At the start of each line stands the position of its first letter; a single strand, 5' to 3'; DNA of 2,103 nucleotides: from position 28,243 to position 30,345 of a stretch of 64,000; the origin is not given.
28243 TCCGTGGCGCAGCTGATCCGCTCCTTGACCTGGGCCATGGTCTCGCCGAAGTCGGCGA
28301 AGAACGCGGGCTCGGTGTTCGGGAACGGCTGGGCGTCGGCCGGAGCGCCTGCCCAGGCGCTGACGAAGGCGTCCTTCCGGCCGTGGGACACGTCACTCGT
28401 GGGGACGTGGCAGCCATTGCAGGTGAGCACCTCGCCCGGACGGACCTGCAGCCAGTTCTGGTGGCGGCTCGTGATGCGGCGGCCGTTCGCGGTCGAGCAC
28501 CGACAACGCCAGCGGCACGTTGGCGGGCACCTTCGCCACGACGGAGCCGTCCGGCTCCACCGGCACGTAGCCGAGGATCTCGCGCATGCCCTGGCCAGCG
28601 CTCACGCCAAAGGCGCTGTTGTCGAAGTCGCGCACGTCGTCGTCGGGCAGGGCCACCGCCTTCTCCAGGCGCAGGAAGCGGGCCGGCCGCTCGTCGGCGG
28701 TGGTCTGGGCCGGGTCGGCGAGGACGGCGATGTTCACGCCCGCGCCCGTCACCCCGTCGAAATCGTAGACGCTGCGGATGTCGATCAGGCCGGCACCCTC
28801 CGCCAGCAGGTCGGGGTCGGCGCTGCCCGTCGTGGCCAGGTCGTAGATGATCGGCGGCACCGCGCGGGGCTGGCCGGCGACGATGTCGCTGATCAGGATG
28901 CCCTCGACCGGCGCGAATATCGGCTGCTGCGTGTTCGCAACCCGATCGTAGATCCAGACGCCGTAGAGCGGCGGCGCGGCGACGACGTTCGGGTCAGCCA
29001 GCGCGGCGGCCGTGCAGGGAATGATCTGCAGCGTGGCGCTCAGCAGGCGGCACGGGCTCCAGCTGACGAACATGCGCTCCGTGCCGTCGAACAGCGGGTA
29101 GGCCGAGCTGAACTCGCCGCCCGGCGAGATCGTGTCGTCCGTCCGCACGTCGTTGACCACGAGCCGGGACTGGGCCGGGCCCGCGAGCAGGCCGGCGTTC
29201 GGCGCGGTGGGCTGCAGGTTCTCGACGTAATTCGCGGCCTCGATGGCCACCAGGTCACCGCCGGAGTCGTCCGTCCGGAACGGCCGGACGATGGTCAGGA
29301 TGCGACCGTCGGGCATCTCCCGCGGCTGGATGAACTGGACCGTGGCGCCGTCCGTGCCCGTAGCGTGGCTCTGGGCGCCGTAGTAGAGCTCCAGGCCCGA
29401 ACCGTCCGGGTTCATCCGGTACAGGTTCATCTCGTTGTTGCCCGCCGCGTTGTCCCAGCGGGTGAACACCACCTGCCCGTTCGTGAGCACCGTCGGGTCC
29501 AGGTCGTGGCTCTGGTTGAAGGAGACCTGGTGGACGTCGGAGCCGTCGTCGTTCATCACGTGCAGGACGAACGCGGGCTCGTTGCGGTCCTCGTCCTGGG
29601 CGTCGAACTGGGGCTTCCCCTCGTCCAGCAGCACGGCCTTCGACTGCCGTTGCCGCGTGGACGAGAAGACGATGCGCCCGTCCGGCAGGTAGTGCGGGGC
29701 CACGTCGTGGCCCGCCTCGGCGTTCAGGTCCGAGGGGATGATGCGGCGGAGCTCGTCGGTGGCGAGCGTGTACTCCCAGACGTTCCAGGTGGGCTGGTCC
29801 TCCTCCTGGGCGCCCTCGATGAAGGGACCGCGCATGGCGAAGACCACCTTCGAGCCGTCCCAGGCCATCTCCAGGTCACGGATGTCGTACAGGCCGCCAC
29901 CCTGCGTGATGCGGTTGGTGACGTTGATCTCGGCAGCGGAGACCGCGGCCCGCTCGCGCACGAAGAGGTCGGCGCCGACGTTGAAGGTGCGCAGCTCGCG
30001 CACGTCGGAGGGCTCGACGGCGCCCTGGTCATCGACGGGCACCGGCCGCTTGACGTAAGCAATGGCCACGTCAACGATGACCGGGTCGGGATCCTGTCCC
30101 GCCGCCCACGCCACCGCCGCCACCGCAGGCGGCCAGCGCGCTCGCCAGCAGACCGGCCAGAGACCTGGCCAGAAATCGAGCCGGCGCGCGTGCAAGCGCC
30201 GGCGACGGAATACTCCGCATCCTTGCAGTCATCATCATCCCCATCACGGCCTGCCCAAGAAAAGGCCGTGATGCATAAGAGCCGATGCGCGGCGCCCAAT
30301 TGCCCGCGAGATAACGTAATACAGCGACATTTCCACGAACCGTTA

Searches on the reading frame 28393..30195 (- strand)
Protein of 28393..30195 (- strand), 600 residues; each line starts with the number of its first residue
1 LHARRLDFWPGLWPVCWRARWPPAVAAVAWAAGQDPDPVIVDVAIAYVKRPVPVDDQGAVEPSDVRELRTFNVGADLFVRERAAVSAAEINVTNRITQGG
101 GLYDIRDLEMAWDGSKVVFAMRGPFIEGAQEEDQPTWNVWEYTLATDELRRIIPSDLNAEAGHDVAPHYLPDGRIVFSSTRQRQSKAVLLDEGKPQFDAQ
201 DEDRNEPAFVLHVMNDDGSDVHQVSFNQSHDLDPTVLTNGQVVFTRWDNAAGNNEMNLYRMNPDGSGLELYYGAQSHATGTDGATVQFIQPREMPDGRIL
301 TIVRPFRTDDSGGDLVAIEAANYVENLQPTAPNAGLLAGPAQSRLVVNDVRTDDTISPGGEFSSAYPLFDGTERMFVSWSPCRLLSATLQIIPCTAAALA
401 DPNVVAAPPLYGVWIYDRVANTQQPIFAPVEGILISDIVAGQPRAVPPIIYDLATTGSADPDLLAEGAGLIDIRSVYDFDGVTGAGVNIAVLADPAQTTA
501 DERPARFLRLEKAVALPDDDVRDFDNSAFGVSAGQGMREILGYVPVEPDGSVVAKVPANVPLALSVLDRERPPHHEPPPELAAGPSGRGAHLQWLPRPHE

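Call 81: search_protein_families(library=pfam, proteins=[window:28393-30195:-], max_evalue=0.0001)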
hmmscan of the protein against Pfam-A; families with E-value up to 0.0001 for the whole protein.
window:28393-30195:- (600 aa): 1 family
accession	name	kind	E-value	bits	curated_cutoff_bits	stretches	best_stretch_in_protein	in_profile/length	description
PF18582.6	HZS_alpha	-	3.7e-07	31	26.6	1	535-570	37-72/98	Hydrazine synthase alpha subunit middle domain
